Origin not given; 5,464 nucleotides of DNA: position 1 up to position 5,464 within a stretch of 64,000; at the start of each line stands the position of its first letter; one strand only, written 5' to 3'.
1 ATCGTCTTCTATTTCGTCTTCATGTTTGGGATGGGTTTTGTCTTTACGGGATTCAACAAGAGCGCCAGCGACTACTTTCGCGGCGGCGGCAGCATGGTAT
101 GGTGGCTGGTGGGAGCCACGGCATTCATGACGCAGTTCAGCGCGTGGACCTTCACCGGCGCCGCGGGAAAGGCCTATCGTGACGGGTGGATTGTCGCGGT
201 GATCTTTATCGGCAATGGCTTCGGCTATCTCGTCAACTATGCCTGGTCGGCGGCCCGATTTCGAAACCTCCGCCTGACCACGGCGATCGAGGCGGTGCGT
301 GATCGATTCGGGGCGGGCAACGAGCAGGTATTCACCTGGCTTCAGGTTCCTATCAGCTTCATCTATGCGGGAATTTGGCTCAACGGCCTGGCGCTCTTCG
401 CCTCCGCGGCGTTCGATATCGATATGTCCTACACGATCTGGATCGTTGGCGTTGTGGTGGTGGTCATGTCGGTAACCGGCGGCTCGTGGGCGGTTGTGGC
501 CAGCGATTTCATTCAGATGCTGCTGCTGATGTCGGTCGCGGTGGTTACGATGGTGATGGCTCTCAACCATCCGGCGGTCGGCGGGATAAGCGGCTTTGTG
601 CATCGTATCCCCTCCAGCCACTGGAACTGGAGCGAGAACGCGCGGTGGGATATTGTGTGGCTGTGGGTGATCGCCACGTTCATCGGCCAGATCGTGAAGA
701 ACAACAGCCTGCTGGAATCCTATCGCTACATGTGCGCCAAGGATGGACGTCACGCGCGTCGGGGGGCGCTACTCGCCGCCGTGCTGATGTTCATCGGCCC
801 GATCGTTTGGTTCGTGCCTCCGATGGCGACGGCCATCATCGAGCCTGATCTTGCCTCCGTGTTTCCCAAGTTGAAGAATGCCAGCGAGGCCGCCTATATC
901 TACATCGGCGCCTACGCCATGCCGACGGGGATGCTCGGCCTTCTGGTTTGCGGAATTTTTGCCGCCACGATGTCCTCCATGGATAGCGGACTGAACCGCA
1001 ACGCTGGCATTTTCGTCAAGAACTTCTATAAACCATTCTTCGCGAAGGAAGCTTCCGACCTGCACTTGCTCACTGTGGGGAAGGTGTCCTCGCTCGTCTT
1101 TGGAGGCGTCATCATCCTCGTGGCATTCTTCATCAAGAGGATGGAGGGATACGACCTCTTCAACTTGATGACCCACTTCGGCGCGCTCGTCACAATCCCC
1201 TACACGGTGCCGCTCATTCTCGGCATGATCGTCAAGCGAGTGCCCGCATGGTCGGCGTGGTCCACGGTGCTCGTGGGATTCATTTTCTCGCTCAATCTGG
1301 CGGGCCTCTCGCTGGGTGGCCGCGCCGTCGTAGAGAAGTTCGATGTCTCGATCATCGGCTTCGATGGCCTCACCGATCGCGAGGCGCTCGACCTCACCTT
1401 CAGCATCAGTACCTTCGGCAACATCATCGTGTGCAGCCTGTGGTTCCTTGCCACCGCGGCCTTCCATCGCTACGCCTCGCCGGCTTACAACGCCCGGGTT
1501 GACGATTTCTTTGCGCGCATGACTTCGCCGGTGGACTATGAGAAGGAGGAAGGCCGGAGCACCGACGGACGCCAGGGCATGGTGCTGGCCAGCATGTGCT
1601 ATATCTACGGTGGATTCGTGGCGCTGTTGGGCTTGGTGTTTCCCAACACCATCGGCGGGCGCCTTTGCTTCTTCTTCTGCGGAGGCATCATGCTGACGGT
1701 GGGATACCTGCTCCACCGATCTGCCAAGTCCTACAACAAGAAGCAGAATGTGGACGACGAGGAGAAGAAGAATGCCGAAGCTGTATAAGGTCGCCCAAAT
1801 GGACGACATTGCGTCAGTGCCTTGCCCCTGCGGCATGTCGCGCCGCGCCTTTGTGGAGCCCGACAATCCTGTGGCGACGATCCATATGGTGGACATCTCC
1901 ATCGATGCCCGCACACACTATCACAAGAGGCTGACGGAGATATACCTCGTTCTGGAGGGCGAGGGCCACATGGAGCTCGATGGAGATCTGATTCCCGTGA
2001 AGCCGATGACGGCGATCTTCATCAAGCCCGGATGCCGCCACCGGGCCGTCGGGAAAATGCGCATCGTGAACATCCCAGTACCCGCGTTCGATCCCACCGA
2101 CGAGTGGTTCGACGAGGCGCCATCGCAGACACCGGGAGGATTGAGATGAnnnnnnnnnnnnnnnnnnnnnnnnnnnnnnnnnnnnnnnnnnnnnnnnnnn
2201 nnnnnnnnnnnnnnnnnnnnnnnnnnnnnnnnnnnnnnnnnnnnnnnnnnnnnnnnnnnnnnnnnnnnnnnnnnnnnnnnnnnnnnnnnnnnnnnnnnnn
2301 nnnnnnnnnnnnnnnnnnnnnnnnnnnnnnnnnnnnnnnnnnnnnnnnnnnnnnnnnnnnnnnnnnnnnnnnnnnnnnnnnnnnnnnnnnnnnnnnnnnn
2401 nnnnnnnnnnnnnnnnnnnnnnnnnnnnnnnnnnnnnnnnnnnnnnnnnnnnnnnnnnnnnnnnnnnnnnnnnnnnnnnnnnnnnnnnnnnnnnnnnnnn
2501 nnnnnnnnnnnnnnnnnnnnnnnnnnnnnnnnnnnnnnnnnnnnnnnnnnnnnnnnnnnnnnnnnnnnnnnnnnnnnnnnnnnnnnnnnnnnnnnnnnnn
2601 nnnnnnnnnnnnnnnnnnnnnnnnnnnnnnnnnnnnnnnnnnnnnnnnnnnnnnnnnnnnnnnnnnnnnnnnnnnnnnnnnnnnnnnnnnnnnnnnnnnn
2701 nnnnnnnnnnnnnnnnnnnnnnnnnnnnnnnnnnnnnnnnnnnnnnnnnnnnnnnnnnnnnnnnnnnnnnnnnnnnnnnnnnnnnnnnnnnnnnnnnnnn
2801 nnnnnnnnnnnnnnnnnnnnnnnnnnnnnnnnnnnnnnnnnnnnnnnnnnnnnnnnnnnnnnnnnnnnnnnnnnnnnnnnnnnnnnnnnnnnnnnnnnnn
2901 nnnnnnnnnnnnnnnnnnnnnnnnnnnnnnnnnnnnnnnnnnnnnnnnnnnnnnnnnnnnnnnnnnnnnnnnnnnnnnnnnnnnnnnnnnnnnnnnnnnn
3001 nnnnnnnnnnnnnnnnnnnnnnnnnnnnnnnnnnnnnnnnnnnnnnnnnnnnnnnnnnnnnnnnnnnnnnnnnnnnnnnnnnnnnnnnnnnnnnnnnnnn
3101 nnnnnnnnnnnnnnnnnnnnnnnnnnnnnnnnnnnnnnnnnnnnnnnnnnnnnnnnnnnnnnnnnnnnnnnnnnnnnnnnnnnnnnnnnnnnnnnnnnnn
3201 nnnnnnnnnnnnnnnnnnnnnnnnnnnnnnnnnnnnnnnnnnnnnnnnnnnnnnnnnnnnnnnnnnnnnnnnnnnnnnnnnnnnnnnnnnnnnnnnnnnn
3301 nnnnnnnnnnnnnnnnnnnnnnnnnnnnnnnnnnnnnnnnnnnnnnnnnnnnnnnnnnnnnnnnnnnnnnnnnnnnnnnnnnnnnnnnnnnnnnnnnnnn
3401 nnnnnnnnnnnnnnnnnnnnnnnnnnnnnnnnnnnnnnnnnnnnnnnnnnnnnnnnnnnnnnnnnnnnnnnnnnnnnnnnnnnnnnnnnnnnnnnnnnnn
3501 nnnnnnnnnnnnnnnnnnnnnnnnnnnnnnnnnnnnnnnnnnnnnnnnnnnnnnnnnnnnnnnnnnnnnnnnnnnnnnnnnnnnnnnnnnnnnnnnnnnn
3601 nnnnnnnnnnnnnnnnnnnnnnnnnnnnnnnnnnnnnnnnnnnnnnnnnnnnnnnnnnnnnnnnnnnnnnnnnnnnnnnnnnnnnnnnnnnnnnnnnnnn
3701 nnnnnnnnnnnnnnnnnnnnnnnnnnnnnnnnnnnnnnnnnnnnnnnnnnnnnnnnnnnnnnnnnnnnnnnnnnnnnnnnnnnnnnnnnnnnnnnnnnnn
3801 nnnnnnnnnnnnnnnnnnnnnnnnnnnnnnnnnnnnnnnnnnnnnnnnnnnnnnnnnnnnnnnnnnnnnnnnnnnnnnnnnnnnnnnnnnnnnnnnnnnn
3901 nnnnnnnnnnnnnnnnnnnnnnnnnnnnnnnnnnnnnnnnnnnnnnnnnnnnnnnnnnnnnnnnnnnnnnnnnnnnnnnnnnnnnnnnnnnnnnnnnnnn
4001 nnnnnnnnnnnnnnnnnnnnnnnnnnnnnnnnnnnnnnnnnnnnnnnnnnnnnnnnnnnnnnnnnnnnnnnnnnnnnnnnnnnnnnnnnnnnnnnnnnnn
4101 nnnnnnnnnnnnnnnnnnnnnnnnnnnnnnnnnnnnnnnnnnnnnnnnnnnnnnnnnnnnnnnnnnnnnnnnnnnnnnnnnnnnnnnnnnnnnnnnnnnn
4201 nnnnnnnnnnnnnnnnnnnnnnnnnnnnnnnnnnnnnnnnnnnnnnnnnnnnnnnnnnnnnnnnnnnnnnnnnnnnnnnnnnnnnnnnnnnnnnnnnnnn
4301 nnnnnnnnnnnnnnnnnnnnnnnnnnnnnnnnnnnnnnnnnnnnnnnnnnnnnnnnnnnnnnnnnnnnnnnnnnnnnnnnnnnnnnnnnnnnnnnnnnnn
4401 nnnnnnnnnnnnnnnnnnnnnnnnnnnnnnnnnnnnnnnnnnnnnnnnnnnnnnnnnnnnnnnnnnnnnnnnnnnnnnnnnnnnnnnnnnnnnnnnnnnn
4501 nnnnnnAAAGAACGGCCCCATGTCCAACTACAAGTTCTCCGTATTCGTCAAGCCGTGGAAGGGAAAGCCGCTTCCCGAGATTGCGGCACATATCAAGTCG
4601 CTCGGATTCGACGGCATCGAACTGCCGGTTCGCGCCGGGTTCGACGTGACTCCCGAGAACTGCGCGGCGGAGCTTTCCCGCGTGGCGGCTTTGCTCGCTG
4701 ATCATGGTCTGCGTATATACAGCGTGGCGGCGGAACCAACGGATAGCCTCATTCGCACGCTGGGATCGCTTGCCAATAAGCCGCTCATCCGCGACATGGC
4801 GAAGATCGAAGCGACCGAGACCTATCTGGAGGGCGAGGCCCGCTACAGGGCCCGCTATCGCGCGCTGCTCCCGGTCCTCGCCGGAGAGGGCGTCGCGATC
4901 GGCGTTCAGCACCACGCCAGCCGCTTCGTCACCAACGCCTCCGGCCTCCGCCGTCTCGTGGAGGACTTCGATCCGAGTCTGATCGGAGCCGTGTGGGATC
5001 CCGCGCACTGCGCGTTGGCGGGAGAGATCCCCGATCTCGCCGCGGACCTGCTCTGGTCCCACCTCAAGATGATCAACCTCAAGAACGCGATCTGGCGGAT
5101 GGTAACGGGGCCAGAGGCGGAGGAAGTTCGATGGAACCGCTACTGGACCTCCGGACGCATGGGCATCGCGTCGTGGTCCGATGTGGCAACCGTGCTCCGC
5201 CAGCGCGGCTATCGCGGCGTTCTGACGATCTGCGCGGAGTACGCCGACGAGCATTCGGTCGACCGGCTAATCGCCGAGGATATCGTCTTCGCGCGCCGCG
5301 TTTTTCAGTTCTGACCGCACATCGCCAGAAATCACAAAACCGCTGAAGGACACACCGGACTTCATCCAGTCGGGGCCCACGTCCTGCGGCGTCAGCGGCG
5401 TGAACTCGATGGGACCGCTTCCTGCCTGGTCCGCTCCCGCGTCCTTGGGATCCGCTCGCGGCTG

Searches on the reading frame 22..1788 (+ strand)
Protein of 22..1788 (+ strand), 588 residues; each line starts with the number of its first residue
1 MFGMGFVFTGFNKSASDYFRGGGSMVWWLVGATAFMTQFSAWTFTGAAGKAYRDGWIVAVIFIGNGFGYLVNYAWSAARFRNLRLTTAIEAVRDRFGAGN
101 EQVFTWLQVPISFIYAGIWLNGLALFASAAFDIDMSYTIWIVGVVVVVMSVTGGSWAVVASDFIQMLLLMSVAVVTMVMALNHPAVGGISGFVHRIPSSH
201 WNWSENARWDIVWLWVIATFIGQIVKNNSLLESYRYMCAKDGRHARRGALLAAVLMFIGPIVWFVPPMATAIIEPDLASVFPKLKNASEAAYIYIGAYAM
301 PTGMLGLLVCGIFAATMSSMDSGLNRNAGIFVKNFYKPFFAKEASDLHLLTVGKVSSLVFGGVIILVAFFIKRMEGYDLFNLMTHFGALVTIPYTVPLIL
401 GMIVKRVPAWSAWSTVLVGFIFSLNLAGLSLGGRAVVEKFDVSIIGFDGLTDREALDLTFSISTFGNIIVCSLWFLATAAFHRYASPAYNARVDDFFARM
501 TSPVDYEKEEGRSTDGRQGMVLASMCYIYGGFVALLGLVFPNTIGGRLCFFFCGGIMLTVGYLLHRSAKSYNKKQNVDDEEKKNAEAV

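Call 5: search_protein_families(library=pfam, proteins=[window:22-1788:+], max_evalue=0.001)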
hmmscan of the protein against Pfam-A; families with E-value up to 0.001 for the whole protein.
window:22-1788:+ (588 aa): 1 family
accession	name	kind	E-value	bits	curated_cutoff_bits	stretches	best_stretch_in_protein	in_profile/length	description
PF00474.23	SSF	-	2.7e-38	132.4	22.8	1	18-419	1-406/406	Sodium:solute symporter family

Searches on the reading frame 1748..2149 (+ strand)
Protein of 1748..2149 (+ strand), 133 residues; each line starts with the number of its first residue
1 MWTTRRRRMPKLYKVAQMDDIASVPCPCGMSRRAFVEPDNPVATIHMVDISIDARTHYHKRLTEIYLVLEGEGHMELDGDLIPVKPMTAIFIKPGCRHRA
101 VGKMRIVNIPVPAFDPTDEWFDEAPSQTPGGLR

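Call 66: search_protein_families(library=pfam, proteins=[window:1748-2149:+], max_evalue=0.01)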
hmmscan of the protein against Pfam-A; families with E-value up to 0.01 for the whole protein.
window:1748-2149:+ (133 aa): 1 family
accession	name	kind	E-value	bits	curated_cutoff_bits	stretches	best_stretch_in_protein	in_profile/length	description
PF07883.17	Cupin_2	-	3.1e-08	33.6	27.2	1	55-100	12-56/70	Cupin domain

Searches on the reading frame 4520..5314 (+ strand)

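Call 5: search_protein_families(library=pfam, proteins=[window:4520-5314:+], max_evalue=0.001)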
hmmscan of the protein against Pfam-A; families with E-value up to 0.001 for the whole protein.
window:4520-5314:+ (264 aa): 1 family
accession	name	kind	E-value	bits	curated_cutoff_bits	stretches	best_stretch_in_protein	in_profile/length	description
PF01261.30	AP_endonuc_2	-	2.5e-19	70.4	31.1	1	24-255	3-243/249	Xylose isomerase-like TIM barrel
